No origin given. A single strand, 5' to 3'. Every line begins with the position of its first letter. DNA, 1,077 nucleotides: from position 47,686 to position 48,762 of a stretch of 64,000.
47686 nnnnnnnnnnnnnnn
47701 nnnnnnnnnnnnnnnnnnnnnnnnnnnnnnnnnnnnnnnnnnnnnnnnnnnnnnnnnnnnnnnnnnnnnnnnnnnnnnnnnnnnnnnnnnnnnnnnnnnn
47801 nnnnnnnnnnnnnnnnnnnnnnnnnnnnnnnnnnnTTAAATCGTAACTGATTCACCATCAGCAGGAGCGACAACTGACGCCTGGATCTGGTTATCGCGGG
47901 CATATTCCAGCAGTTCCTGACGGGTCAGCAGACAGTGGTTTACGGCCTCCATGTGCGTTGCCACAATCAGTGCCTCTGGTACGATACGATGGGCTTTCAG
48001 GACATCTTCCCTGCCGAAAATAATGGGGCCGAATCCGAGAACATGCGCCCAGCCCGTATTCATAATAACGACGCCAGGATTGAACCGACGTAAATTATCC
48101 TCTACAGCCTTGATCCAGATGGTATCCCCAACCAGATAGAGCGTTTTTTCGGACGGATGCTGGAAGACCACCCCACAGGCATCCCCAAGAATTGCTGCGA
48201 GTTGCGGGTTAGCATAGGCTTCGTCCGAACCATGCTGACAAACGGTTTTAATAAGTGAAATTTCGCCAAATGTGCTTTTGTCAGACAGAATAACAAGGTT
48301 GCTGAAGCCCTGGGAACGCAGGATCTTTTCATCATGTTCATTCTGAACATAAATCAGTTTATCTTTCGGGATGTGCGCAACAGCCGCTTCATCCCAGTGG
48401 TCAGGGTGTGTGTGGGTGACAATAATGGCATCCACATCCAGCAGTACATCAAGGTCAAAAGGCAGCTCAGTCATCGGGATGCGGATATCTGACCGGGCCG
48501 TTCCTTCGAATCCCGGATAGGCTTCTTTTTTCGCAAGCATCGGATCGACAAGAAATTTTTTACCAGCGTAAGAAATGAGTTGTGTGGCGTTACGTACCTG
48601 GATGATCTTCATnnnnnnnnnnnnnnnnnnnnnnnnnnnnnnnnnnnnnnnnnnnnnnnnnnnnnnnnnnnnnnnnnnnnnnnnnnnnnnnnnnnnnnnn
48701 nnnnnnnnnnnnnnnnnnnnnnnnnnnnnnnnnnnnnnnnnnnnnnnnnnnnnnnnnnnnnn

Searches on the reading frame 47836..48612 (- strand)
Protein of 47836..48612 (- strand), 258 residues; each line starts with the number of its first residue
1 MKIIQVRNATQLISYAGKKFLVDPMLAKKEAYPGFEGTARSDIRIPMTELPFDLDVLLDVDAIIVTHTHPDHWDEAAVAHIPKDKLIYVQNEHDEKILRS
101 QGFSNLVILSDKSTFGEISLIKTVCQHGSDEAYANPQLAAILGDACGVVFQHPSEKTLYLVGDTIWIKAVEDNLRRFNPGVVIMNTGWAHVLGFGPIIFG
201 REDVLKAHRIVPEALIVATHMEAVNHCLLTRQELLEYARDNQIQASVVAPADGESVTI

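Call 3: search_protein_families(proteins=[window:47836-48612:-], library=ncbifam, max_evalue=0.01)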
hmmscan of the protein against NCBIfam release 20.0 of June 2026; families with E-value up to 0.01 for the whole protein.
window:47836-48612:- (258 aa): 2 families
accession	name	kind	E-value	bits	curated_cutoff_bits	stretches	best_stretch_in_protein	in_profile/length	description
NF001911.0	PRK00685.1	equivalog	1.2e-11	44.5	144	1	2-224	2-197/228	metal-dependent hydrolase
NF003287.0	PRK04286.1-1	equivalog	0.00024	20.5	286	1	6-103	13-110/308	hypothetical protein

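Call 25: profile_search(protein=window:47836-48612:-)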
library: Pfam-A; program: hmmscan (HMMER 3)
A. the first sequence (258 residues): domains with independent E <= 10: 3; with E <= 0.001: 2
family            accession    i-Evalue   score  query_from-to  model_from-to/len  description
Lactamase_B_2     PF12706.13    4.7e-09    36.6      22-221         5-200/200  Beta-lactamase superfamily domain
Lactamase_B_3     PF13483.12    9.6e-05    22.9       8-103         7-58/160  Beta-lactamase superfamily domain
Lactamase_B       PF00753.33      0.004    17.6      58-73         42-57/196  Metallo-beta-lactamase superfamily

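Call 28: search_solved_structures(query=window:47836-48612:-, max_evalue=0.01, show_alignments=1)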
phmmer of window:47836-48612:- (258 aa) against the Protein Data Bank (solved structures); distinct sequences matched with E-value up to 0.01: 2.
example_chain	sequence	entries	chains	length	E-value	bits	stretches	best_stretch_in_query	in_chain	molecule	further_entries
6brm_A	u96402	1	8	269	2.3e-92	311.9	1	1-256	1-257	Putative metal-dependent isothiocyanate hydrolase SaxA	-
3rpc_A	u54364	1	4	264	1.6e-73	250.2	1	5-258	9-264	possible metal-dependent hydrolase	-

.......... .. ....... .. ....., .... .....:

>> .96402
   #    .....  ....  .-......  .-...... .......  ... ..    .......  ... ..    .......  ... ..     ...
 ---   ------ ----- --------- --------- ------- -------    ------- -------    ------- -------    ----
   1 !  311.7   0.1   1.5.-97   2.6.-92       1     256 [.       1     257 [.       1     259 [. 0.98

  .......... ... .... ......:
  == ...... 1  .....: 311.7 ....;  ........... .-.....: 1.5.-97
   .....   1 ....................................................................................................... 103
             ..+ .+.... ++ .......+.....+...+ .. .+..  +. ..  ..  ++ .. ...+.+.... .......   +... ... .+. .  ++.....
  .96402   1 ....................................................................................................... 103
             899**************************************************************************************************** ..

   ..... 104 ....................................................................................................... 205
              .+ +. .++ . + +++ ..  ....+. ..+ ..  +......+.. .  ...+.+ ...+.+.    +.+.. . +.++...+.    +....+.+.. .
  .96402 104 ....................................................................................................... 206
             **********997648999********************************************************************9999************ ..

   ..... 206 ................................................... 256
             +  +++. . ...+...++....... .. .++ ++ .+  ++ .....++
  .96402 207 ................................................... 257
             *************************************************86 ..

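Call 42: find_homologous_proteins(query=window:47836-48612:-, max_evalue=1e-20)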
Query window:47836-48612:- (258 aa): 3225 proteins with E <= 1e-20 among 3920 candidates; the best 120 are listed.
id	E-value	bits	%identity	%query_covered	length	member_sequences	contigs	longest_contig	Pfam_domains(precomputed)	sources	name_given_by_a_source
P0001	2.8e-168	575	100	100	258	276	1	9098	PF12706.14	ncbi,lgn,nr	ncbi:TPA: MBL fold metallo-hydrolase [Escherichia coli]|nr:MBL fold metallo-hydrolase [Escherichia c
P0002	2.3e-143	494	83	100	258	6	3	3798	PF12706.14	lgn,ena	-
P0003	1.7e-137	475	84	94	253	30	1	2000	PF12706.14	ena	-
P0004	1.9e-137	474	79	100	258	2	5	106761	PF12706.14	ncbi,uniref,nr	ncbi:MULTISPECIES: MBL fold metallo-hydrolase [Photorhabdus]|uniref:MBL fold metallo-hydrolase n=1 T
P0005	3.2e-136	470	79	100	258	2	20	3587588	PF12706.14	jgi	jgi:L-ascorbate metabolism protein UlaG (beta-lactamase superfamily)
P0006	1.1e-133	462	78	100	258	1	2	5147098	PF12706.14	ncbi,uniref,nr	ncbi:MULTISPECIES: MBL fold metallo-hydrolase [Photorhabdus]|uniref:Metallo-beta-lactamase domain-co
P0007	3.9e-132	457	96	83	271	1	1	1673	PF12706.14,PF00512.32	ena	-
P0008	2.3e-129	448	76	100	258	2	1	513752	PF12706.14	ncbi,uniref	ncbi:MBL fold metallo-hydrolase [Erwinia sp. AnSW2-5]|uniref:MBL fold metallo-hydrolase n=1 Tax=Erwi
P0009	2.3e-128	445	76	100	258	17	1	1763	PF12706.14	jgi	-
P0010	6.4e-128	443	75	100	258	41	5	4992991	PF12706.14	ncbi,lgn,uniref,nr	ncbi:metal-dependent hydrolase [Yersinia frederiksenii]|uniref:Metal-dependent hydrolase n=2 Tax=Yer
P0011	4.4e-127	440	75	100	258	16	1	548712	PF12706.14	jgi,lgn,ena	-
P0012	8.6e-127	440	73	100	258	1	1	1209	PF12706.14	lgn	-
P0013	1.8e-126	438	74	100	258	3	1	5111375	PF12706.14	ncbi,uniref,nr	ncbi:MBL fold metallo-hydrolase [Pectobacterium brasiliense]|uniref:MBL fold metallo-hydrolase n=1 T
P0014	1.0e-125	436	72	100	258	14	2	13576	PF12706.14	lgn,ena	-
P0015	3.0e-125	434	73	100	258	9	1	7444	PF12706.14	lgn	-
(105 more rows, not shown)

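Call 44: find_encoding_contigs(protein=P0013, flank=5000, max_places=2)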
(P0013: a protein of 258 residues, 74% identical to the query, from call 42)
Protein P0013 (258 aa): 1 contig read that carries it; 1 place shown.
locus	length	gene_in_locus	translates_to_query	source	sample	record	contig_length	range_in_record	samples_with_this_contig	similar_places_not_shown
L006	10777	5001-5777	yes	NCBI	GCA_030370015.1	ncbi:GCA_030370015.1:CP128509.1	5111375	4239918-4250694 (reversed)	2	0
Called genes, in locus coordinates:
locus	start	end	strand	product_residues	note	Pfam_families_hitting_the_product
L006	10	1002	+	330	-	PF00165:HTH_AraC (faint), PF01965:DJ-1_PfpI, PF12833:HTH_18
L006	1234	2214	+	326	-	PF01545:Cation_efflux, PF16916:ZT_dimer (weak)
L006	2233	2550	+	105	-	PF12840:HTH_20, PF01022:HTH_5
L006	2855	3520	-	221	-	PF01965:DJ-1_PfpI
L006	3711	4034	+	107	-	-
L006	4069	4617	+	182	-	PF00857:Isochorismatase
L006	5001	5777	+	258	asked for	PF12706:Lactamase_B_2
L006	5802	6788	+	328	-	PF01965:DJ-1_PfpI, PF12833:HTH_18, PF00165:HTH_AraC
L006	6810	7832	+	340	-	PF01965:DJ-1_PfpI, PF00165:HTH_AraC, PF12833:HTH_18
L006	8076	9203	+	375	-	PF00296:Bac_luciferase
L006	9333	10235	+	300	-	-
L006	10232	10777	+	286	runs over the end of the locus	-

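Call 45: find_encoding_contigs(protein=P0004, flank=5000, max_places=2)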
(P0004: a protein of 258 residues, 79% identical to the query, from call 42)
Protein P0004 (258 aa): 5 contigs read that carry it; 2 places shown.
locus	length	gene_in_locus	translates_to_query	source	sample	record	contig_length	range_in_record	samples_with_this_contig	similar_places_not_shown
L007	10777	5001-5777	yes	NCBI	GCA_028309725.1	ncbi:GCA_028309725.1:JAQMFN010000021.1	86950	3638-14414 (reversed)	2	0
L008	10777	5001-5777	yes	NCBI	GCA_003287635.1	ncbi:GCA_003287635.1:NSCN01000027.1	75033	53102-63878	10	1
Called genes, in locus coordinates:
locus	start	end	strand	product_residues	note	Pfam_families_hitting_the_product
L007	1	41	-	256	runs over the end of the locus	PF00106:adh_short, PF08659:KR, PF13561:adh_short_C2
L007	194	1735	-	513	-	PF00890:FAD_binding_2 (weak), PF01266:DAO, PF01494:FAD_binding_3 (weak), PF13450:NAD_binding_8 (faint)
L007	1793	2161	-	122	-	PF05656:DUF805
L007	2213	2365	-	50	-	-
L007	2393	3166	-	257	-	PF07366:SnoaL (weak), PF12680:SnoaL_2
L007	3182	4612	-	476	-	PF00171:Aldedh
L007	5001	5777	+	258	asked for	PF12706:Lactamase_B_2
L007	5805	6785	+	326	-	PF01965:DJ-1_PfpI, PF12833:HTH_18, PF00165:HTH_AraC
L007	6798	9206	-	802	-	PF04879:Molybdop_Fe4S4, PF00384:Molybdopterin, PF01568:Molydop_binding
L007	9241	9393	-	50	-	-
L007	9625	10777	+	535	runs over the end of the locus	PF00496:SBP_bac_5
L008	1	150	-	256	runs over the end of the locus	PF00106:adh_short, PF08659:KR, PF13561:adh_short_C2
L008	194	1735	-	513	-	PF00890:FAD_binding_2 (weak), PF01266:DAO, PF01494:FAD_binding_3 (weak), PF13450:NAD_binding_8 (faint)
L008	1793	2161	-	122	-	PF05656:DUF805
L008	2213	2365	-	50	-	-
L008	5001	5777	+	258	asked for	PF12706:Lactamase_B_2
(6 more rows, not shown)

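Call 52: find_related_loci(query=A1, collection=genome_contigs, flank=10000)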
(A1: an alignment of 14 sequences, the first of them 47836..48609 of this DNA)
Query A1 (257 aa) in genome_contigs; peptide patterns used: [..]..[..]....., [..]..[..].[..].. (x = any residue, [..] = any of these).
600 stretches matched a pattern (row limit reached: there are more); 502 encode a relative of the query (tblastn E <= 1e-3); the best 80 are kept; 80 distinct loci.
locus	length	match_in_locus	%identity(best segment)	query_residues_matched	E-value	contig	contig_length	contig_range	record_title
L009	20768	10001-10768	78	1-256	2e-140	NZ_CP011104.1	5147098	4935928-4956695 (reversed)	Photorhabdus thracensis strain DSM 15199 chromosome, complete genome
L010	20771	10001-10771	73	1-257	2e-130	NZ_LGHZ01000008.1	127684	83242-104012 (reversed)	Kluyvera genomosp. 1 strain L2 contig8, whole genome shotgun sequence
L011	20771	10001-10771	71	1-257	5e-130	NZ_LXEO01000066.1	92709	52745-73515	Buttiauxella noackiae ATCC 51607 Sequence00066, whole genome shotgun sequence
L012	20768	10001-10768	71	1-256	1e-129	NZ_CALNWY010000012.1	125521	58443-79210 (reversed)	Mixta sp. Marseille-Q2659, whole genome shotgun sequence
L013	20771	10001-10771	70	1-257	2e-127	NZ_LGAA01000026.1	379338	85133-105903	Moellerella wisconsensis ATCC 35017 Sequence00026, whole genome shotgun sequence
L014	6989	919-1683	70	1-255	3e-124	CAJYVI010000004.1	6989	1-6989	MAG: uncultured Pseudocitrobacter sp. isolate SP260_1_metabat2_genome_mining.39 genome assembly, contig: k127_84542, who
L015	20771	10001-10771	65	1-257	3e-114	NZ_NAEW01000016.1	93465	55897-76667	Citrobacter braakii strain ATCC 51113 CbraakiiATCC_L001_NODE_16_length_93465__23.9794, whole genome shotgun sequence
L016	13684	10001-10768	65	2-257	2e-113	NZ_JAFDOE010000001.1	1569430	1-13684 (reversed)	Citrobacter sp. FP75 contig1, whole genome shotgun sequence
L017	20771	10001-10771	64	1-257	2e-112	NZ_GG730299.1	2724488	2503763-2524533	Citrobacter youngae ATCC 29220 Scfld0, whole genome shotgun sequence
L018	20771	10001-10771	65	1-257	2e-112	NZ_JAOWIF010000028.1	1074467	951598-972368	Citrobacter sp. Cu233 218, whole genome shotgun sequence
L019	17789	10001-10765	64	1-255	4e-111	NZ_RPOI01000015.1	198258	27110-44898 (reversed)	Citrobacter youngae strain CCUG 30791 citrobacter_youngae_CCUG30791T_0000015, whole genome shotgun sequence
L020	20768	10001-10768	63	1-256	7e-111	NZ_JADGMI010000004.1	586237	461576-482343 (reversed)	Superficieibacter sp. 1612_C1 1612_C1_4, whole genome shotgun sequence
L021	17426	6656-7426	63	1-257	8e-111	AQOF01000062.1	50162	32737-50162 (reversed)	Salinivibrio costicola subsp. costicola ATCC 33508 = LMG 11651 contig62, whole genome shotgun sequence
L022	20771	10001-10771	63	1-257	4e-110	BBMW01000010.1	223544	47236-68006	Citrobacter werkmanii NBRC 105721 DNA, contig: CIWKM10, whole genome shotgun sequence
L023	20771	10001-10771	63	1-257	2e-107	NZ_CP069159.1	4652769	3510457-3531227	Citrobacter sp. R56 chromosome, complete genome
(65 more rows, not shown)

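Call 64: search_protein_families(proteins=[window:47836-48612:-], library=phrogs, max_evalue=0.001)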
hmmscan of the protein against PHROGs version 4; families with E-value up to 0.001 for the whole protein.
window:47836-48612:- (258 aa): 2 families
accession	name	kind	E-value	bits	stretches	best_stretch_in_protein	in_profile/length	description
phrog_27315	-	unknown function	3.2e-185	614.1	1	1-258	1-258/258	-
phrog_392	-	other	1.9e-05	25.3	1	58-165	50-151/348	metal-dependent hydrolase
